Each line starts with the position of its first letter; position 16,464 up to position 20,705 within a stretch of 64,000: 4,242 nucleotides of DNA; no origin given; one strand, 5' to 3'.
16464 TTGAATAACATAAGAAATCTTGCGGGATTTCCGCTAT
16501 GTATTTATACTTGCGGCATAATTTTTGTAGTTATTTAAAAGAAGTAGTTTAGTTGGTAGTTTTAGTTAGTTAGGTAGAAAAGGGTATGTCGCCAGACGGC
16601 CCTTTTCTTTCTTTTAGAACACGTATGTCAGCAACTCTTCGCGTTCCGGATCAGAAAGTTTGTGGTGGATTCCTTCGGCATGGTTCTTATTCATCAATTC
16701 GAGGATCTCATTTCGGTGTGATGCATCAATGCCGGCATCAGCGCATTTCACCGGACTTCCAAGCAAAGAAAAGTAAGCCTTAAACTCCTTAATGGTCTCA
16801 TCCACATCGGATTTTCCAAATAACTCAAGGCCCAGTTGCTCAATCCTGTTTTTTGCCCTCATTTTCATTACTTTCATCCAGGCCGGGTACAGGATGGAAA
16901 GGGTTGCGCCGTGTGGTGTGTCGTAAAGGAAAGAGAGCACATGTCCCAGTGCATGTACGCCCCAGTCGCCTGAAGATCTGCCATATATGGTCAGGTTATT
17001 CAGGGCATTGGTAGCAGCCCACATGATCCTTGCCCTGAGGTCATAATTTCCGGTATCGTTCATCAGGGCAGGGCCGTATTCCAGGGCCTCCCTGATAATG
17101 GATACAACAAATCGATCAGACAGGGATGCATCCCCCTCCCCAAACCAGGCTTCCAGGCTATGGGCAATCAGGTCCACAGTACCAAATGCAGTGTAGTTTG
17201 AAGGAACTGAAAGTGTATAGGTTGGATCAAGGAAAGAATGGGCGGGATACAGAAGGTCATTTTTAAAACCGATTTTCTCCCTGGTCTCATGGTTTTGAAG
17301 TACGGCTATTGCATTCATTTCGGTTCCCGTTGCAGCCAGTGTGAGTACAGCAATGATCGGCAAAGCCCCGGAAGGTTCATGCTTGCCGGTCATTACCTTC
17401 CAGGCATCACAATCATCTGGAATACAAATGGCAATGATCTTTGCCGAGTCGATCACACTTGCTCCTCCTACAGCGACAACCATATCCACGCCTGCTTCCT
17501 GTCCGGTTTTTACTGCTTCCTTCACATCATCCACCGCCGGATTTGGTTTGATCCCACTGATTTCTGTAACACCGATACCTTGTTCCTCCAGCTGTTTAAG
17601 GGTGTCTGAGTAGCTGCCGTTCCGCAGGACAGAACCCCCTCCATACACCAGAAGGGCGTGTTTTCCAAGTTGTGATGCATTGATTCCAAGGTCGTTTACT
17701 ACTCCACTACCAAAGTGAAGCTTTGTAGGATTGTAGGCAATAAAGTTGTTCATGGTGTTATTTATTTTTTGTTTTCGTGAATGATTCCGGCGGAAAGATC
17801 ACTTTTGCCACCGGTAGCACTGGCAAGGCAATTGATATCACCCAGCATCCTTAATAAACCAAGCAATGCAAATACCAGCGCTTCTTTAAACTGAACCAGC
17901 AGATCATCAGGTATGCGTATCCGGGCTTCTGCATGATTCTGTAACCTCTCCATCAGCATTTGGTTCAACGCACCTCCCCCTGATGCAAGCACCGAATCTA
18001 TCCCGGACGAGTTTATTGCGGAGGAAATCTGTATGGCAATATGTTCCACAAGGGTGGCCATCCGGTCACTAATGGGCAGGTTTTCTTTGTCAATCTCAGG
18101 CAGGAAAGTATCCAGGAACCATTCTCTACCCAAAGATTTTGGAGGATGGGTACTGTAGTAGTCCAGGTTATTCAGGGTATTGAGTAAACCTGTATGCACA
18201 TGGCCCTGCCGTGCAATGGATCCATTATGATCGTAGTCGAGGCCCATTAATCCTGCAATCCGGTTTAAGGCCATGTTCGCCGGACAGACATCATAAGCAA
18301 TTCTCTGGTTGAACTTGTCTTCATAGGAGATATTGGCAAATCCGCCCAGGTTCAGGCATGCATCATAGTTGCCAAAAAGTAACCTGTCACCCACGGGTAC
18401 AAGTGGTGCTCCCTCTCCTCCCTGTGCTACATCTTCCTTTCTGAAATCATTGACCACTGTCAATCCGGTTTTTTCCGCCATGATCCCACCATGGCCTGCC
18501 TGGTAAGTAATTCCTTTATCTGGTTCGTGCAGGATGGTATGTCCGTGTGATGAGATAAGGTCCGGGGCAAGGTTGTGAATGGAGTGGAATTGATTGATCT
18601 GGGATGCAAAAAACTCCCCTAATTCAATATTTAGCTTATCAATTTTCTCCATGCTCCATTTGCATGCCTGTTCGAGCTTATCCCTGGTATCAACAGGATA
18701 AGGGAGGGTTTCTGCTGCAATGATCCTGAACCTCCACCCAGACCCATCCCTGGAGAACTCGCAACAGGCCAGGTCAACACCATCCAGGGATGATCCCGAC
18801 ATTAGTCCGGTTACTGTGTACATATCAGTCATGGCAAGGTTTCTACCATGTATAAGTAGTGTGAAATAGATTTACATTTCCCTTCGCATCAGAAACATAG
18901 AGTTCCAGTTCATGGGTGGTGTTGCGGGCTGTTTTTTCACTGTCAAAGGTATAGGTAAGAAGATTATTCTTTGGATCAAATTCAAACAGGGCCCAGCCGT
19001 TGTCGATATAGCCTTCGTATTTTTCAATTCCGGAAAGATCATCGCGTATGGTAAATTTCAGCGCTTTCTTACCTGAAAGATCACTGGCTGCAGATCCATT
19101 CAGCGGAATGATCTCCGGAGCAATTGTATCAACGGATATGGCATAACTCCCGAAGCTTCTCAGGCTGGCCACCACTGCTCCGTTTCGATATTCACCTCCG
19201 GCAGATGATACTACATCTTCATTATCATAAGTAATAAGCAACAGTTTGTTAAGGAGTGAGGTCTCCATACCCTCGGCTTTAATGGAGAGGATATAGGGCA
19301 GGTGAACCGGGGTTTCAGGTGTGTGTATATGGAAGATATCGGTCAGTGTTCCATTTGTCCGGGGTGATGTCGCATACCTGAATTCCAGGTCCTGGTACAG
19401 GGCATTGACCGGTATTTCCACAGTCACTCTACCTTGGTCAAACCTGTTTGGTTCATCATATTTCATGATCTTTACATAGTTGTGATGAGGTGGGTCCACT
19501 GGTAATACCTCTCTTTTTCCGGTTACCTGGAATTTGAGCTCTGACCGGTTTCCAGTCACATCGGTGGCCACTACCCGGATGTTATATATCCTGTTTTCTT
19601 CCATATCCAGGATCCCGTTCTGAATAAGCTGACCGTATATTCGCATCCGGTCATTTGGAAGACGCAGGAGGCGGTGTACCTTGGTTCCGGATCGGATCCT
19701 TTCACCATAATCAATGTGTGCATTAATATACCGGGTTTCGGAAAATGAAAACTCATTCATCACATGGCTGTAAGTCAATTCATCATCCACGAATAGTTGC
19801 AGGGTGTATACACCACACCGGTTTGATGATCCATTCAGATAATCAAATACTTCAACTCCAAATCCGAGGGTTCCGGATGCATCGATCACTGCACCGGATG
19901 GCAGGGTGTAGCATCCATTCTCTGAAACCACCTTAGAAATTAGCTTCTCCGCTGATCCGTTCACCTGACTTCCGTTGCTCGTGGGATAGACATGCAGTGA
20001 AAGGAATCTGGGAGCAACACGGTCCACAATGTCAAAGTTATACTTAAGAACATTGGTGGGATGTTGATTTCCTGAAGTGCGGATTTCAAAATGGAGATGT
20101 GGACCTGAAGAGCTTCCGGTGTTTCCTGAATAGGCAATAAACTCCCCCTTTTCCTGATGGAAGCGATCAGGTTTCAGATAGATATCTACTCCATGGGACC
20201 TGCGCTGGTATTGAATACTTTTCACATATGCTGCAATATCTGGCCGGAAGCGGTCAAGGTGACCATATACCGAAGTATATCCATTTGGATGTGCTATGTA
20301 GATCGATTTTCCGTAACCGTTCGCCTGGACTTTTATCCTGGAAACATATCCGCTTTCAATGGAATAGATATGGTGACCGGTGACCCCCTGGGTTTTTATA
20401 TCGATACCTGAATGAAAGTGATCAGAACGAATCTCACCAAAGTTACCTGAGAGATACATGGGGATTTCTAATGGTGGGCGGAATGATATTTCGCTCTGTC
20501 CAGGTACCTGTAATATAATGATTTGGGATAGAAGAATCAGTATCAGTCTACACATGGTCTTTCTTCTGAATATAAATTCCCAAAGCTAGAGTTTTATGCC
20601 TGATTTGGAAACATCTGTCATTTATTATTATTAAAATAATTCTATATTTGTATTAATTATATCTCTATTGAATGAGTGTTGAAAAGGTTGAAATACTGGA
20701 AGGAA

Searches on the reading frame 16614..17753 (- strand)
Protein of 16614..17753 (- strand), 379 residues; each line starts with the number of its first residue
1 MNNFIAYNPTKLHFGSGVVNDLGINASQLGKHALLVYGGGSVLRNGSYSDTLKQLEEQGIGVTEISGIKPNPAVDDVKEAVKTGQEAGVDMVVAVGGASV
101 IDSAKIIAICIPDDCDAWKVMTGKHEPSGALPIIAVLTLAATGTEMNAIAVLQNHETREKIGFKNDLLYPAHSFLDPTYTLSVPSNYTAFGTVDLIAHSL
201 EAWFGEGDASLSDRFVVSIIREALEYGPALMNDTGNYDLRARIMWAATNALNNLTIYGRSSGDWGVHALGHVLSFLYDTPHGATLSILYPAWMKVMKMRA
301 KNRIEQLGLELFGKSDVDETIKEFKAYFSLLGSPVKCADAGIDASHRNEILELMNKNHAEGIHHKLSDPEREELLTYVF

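Call 68: search_protein_families(library=pfam, proteins=[window:16614-17753:-], max_evalue=0.00001)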
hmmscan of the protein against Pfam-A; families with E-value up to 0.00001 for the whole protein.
window:16614-17753:- (379 aa): 3 families
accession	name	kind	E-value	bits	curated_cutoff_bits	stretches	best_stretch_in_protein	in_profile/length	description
PF00465.25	Fe-ADH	-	4.3e-43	147.2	31.3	1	9-177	1-168/168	Iron-containing alcohol dehydrogenase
PF25137.1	ADH_Fe_C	-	6e-23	82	27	1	188-352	1-166/194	Fe-containing alcohol dehydrogenase family, C-terminal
PF13685.12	Fe-ADH_2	-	9.8e-08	32.6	28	1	16-108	4-94/149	Iron-containing alcohol dehydrogenase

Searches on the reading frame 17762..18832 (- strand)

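Call 68: search_protein_families(library=pfam, proteins=[window:17762-18832:-], max_evalue=0.00001)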
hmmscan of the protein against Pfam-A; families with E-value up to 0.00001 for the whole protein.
window:17762-18832:- (356 aa): 1 family
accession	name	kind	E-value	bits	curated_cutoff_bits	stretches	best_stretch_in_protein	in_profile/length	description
PF03702.20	AnmK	-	6.6e-70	236.5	24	1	7-352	3-365/367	Anhydro-N-acetylmuramic acid kinase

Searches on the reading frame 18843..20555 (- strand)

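Call 68: search_protein_families(library=pfam, proteins=[window:18843-20555:-], max_evalue=0.00001)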
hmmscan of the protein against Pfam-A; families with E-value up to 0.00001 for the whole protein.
window:18843-20555:- (570 aa): 1 family
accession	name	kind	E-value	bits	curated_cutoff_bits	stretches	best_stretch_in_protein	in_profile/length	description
PF01551.29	Peptidase_M23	-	4.2e-18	65.8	28.7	2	47-105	2-57/96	Peptidase family M23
